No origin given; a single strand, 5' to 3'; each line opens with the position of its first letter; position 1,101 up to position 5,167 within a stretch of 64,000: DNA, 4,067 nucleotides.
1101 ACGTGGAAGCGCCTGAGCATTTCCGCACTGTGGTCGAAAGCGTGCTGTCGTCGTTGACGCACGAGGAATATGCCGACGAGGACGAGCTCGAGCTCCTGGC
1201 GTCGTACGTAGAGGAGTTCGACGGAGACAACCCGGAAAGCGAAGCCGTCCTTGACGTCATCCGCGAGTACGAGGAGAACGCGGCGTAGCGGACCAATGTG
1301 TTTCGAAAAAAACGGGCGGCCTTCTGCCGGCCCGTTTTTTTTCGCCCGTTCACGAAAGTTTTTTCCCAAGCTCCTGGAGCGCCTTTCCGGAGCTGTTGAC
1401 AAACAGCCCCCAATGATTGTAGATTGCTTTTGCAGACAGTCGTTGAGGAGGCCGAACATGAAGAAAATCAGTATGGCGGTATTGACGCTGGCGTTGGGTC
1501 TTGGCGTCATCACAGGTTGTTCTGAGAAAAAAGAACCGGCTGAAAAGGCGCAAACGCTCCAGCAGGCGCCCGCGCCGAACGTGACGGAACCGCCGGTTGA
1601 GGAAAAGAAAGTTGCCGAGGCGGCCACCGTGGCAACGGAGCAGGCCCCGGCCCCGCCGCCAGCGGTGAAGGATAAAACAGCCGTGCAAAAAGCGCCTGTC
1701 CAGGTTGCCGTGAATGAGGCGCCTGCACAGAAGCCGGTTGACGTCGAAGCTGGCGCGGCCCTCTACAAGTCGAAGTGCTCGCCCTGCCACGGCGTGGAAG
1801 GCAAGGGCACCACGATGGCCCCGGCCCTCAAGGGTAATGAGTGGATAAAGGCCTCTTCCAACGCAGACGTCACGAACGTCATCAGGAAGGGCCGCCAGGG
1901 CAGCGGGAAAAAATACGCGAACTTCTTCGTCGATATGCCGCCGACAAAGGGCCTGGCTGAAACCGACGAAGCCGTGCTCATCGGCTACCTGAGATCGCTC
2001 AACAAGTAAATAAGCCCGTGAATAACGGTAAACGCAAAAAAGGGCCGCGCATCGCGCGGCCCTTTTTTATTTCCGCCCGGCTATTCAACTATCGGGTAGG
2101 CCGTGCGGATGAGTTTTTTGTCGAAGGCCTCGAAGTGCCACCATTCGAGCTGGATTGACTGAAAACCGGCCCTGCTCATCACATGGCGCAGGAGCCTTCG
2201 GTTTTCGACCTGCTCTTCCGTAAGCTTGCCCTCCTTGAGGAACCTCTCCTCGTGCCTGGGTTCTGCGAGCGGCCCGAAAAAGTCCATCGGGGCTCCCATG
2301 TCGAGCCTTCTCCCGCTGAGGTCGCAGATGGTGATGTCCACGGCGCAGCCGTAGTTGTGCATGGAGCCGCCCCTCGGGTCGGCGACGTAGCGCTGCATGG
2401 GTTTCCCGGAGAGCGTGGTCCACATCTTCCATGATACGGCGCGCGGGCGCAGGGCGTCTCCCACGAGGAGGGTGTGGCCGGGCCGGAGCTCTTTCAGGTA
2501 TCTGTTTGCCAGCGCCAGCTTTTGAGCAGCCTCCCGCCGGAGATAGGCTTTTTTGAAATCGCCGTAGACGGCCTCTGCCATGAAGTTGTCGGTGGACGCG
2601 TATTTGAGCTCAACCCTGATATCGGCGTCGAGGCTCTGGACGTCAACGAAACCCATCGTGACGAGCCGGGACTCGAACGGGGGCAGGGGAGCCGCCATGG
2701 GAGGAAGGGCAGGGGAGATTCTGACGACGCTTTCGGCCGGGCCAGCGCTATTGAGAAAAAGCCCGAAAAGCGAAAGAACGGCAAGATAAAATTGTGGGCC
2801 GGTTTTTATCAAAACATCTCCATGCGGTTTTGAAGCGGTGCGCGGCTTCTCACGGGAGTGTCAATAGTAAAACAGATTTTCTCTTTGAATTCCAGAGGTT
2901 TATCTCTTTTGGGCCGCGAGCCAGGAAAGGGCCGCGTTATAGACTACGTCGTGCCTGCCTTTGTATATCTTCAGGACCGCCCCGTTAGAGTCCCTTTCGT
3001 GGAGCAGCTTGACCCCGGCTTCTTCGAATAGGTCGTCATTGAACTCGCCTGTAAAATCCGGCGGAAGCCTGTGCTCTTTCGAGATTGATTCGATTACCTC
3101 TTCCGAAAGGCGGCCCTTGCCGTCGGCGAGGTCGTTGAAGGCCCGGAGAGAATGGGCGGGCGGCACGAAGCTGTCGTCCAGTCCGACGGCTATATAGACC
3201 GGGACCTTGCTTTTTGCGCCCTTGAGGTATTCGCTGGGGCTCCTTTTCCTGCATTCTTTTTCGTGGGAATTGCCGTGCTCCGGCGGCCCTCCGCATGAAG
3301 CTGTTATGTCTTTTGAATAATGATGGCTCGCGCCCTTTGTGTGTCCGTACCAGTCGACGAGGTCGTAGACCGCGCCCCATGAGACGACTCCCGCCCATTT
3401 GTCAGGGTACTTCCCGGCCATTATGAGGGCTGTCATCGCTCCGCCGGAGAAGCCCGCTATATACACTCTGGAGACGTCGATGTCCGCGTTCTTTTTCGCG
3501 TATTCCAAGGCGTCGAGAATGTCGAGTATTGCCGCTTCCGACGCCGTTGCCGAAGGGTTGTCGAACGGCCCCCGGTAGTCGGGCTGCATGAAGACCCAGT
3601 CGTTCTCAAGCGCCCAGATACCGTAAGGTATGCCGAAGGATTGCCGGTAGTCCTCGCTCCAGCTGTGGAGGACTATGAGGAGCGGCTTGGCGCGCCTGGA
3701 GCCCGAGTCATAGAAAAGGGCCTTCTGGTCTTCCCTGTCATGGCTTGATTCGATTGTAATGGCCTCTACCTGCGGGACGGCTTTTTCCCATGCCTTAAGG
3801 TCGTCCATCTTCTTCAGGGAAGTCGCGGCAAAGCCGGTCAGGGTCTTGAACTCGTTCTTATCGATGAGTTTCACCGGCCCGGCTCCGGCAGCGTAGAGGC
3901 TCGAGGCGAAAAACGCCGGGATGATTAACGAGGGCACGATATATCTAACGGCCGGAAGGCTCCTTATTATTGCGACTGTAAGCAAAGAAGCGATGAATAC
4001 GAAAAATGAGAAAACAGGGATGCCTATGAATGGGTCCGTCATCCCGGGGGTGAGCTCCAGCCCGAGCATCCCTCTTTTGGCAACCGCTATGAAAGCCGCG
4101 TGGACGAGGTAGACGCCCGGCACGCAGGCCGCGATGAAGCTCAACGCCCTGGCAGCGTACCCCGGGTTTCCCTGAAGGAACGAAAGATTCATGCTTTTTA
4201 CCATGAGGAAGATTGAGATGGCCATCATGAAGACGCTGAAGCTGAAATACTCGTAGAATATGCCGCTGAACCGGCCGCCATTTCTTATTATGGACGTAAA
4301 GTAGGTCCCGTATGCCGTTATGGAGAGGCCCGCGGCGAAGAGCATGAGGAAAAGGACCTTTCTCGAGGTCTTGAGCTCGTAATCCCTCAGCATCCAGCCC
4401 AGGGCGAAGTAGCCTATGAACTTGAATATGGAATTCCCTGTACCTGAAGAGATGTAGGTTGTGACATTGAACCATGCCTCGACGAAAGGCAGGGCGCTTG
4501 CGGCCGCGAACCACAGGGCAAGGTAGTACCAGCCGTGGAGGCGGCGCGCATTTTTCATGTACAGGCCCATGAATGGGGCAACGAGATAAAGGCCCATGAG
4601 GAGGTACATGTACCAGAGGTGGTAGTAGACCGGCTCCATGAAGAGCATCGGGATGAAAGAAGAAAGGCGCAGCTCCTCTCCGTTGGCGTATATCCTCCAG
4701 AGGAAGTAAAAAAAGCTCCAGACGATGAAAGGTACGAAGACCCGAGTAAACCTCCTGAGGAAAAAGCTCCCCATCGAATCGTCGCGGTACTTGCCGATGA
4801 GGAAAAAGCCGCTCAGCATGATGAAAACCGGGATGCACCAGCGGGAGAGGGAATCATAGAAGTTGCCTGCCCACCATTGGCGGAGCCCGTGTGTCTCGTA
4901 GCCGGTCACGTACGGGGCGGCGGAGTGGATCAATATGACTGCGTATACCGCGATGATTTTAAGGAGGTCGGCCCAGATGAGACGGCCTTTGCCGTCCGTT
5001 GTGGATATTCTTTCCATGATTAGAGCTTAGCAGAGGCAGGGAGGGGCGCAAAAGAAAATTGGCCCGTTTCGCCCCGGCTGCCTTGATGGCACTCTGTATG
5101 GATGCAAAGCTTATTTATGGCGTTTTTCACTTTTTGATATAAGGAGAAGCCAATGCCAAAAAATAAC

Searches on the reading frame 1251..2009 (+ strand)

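Call 19: search_protein_families(library=pfam, max_evalue=0.000001, proteins=[window:1251-2009:+])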
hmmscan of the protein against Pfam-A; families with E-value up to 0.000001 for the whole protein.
window:1251-2009:+ (252 aa): 2 families
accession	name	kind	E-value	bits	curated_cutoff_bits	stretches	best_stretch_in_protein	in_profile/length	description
PF00034.26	Cytochrom_C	-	1.9e-11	45.6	21.3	1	165-250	1-89/90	Cytochrome c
PF13442.11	Cytochrome_CBB3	-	7e-09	36.3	27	1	164-217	2-47/68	Cytochrome C oxidase, cbb3-type, subunit III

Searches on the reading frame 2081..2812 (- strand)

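Call 19: search_protein_families(library=pfam, max_evalue=0.000001, proteins=[window:2081-2812:-])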
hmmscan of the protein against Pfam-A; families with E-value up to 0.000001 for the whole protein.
window:2081-2812:- (243 aa): 1 family
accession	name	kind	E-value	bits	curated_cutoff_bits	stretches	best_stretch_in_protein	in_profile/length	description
PF01427.22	Peptidase_M15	-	1.9e-24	87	27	1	52-234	2-189/199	D-ala-D-ala dipeptidase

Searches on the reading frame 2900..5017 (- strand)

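Call 19: search_protein_families(library=pfam, max_evalue=0.000001, proteins=[window:2900-5017:-])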
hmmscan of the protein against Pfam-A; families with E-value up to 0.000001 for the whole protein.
window:2900-5017:- (705 aa): 3 families
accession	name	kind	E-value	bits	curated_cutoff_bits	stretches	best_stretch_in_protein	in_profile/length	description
PF01757.29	Acyl_transf_3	-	1.3e-35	123.4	31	1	14-347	2-324/326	Acyltransferase domain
PF00326.27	Peptidase_S9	-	3.7e-14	53.2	22.6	1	497-635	45-174/213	Prolyl oligopeptidase family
PF20434.5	BD-FAE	-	2.5e-09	37.4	26.8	1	444-625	13-210/215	BD-FAE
